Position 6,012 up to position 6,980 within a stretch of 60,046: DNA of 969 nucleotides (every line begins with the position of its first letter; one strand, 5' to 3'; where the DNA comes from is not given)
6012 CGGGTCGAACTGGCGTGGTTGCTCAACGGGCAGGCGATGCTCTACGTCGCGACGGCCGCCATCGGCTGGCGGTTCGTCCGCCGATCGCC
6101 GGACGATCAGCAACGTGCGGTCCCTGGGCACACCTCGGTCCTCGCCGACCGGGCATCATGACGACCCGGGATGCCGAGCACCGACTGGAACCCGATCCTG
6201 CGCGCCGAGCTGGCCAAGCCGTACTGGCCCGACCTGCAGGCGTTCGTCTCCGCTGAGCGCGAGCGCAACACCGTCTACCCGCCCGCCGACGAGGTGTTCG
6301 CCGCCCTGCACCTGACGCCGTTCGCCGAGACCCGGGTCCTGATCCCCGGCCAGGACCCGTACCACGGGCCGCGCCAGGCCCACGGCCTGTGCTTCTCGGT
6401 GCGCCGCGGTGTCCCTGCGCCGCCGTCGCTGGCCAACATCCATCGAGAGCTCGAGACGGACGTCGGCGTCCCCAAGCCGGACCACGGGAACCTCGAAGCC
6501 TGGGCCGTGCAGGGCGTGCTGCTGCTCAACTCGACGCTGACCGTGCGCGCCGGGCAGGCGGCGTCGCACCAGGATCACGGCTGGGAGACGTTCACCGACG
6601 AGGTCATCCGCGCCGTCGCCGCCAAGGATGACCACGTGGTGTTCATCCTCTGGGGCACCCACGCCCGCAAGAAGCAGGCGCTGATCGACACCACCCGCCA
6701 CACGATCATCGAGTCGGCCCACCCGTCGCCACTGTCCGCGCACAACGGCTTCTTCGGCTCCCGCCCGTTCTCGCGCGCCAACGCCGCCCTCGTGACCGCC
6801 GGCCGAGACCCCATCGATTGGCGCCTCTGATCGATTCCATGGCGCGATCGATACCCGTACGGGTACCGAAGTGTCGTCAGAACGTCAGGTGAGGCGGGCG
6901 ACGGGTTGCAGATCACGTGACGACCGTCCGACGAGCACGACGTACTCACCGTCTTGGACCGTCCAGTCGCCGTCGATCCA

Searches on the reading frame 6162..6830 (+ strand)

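Call 56: search_protein_families(library=pfam, proteins=[window:6162-6830:+], max_evalue=0.0001)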
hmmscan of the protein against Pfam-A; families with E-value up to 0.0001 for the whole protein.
window:6162-6830:+ (222 aa): 1 family
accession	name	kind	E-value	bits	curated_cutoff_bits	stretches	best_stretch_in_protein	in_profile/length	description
PF03167.25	UDG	-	7.6e-13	49.2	24.3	1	56-210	7-140/141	Uracil DNA glycosylase superfamily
